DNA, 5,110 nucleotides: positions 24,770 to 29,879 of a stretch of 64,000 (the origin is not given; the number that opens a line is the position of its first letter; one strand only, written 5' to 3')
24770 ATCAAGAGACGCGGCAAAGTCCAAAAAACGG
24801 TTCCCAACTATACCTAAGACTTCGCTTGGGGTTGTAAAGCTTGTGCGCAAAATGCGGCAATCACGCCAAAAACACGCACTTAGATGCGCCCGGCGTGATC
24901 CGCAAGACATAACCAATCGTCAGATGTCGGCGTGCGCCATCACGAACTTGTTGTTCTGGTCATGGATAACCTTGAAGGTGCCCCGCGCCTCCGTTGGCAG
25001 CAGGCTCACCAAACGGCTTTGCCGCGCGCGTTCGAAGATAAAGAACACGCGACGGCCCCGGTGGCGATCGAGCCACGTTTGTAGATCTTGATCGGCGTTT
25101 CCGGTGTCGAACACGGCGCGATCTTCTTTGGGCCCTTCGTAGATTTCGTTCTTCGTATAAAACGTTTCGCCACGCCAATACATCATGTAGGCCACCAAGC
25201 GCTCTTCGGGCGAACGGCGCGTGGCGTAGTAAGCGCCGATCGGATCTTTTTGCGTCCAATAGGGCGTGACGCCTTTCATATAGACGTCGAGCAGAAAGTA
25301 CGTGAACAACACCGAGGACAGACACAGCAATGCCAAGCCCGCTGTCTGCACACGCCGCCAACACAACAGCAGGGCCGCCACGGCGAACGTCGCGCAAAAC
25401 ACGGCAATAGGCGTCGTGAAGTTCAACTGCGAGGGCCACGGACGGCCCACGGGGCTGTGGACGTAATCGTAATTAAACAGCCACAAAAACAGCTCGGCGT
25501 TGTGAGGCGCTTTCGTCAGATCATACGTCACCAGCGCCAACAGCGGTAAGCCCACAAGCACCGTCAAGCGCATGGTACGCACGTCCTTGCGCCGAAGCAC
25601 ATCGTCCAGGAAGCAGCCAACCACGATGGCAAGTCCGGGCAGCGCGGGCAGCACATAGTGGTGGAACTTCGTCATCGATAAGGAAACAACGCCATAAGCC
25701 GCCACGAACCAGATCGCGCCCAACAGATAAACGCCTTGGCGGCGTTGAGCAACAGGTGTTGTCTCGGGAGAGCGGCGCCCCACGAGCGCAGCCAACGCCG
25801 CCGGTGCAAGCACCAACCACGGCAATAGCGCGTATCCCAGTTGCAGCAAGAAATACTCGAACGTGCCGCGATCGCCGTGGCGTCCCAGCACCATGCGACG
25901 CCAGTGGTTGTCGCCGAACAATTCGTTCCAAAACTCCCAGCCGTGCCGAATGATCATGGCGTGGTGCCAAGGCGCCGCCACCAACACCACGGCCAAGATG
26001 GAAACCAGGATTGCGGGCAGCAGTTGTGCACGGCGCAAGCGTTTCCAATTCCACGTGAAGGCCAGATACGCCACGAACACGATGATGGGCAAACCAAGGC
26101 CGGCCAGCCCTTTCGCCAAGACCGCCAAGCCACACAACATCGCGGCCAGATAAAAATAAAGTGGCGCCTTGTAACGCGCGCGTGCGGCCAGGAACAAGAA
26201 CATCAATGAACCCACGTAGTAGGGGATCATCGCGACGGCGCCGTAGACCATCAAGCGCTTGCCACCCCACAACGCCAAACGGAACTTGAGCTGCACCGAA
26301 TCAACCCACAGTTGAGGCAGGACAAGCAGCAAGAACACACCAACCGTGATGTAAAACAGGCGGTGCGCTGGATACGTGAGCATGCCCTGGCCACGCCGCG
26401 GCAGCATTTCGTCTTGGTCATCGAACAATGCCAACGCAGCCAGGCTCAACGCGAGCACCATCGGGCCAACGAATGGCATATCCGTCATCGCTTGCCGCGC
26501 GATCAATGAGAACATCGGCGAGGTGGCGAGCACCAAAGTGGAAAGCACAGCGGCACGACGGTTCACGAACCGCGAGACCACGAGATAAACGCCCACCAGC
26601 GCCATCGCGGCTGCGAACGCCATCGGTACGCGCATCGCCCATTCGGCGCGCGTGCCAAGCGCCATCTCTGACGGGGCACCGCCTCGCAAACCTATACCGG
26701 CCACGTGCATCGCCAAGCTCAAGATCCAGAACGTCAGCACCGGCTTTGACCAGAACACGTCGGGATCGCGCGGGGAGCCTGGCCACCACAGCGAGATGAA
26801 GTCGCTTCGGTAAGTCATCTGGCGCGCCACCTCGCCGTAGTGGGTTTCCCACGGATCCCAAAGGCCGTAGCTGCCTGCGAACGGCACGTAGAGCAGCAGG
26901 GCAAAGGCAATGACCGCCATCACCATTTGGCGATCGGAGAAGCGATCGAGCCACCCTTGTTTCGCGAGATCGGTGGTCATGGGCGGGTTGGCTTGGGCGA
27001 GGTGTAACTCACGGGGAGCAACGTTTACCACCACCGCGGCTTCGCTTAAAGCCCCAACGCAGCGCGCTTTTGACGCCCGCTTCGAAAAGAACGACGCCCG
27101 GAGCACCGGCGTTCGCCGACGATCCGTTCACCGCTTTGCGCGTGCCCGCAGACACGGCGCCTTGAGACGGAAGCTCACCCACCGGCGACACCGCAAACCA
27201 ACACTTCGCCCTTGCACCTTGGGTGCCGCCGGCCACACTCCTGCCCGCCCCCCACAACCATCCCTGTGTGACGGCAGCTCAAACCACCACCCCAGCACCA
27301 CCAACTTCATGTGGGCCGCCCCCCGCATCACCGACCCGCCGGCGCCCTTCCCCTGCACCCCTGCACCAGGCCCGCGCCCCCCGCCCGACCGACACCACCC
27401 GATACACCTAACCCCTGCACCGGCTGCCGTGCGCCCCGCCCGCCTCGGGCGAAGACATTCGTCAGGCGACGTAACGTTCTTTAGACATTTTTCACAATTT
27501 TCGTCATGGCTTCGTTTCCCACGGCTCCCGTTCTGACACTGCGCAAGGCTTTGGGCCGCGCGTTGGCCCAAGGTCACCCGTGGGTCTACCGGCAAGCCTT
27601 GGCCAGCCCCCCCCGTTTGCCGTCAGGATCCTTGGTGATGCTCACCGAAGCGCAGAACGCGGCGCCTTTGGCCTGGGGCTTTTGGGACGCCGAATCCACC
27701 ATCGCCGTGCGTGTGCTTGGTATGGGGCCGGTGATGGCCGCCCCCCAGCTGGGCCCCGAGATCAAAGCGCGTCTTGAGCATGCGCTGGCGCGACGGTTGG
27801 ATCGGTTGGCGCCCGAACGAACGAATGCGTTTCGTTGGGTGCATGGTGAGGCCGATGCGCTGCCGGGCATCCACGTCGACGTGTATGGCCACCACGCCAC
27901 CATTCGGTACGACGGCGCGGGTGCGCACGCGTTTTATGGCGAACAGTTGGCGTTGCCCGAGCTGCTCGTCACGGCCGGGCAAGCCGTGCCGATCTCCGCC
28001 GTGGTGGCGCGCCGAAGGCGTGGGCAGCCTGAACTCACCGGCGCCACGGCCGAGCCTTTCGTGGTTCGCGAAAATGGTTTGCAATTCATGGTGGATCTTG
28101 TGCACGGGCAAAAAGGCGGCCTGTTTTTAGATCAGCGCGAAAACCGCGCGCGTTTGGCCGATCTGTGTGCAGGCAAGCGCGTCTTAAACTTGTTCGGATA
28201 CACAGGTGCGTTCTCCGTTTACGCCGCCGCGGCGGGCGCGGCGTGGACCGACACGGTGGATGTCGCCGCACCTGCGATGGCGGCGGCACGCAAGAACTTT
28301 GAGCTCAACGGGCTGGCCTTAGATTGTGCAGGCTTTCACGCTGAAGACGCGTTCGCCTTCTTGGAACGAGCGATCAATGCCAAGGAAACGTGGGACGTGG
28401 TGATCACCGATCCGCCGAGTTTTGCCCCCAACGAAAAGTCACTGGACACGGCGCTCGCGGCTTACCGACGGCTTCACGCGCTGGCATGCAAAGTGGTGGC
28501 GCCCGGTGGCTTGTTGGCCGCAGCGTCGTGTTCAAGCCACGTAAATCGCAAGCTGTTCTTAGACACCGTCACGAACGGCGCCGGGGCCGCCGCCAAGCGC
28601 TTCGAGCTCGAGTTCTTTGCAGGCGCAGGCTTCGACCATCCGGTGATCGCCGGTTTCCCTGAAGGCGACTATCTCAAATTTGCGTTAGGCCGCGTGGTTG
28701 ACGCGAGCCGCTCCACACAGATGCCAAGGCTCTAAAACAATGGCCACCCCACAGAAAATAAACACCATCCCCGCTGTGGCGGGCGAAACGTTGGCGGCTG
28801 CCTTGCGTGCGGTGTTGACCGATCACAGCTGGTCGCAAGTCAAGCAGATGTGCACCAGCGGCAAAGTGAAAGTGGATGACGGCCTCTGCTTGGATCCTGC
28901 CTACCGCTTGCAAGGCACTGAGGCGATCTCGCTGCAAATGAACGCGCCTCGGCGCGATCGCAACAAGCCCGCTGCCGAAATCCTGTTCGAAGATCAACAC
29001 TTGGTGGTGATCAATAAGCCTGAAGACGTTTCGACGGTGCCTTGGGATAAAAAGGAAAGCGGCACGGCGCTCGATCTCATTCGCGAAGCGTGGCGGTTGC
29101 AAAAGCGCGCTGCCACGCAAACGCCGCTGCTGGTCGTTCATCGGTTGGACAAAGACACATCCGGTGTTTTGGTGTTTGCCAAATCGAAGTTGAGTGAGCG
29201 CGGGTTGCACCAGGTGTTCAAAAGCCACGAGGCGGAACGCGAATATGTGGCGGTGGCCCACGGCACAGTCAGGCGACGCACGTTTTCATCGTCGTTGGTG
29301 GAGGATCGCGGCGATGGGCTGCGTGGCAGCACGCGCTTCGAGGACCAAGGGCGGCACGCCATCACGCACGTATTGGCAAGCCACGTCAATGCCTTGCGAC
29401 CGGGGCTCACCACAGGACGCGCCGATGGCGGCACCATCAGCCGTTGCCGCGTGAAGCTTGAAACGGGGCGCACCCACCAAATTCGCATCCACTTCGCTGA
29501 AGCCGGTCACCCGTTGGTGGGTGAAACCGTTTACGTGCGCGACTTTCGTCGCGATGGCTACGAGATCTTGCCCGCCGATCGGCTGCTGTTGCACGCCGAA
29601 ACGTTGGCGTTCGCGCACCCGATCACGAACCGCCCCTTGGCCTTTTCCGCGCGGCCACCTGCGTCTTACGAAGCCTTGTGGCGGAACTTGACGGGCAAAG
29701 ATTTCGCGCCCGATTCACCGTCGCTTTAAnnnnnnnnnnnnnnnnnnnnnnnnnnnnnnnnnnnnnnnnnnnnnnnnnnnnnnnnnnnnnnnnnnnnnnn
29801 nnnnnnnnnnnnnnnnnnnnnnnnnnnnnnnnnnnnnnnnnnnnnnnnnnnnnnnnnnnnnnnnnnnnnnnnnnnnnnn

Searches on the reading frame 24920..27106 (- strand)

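Call 58: search_protein_families(library=pfam, proteins=[window:24920-27106:-], max_evalue=0.00001)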
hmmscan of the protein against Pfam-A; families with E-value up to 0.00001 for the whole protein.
window:24920-27106:- (728 aa): 1 family
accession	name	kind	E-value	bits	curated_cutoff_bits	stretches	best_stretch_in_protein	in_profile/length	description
PF13231.12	PMT_2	-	3.7e-07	30.9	26.1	1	149-262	15-132/160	Dolichyl-phosphate-mannose-protein mannosyltransferase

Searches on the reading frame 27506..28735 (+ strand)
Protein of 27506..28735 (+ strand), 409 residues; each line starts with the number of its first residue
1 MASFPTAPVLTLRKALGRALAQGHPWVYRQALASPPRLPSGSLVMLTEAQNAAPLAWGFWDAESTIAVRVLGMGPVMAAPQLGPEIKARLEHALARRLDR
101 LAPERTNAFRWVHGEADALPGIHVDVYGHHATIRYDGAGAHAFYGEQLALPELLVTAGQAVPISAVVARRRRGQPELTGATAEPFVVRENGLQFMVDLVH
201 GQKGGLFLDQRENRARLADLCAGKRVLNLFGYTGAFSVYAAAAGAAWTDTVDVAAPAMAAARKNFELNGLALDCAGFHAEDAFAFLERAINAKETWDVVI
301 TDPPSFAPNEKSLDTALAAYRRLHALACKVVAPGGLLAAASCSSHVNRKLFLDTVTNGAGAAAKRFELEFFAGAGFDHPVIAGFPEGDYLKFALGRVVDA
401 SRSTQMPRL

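Call 58: search_protein_families(library=pfam, proteins=[window:27506-28735:+], max_evalue=0.00001)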
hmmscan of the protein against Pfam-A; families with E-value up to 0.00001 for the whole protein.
window:27506-28735:+ (409 aa): 2 families
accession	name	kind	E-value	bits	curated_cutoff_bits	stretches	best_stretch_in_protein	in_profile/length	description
PF10672.15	Methyltrans_SAM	-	4.7e-27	95.4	27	1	177-359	78-256/286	S-adenosylmethionine-dependent methyltransferase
PF17785.7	PUA_3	-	2e-13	50.4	22.6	1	10-71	1-62/64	PUA-like domain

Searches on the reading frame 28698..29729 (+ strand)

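Call 58: search_protein_families(library=pfam, proteins=[window:28698-29729:+], max_evalue=0.00001)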
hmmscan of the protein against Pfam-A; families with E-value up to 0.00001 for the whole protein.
window:28698-29729:+ (343 aa): 1 family
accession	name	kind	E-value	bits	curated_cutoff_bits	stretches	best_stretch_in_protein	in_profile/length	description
PF00849.27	PseudoU_synth_2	-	5.1e-25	88.9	26.8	1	101-267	1-151/152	RNA pseudouridylate synthase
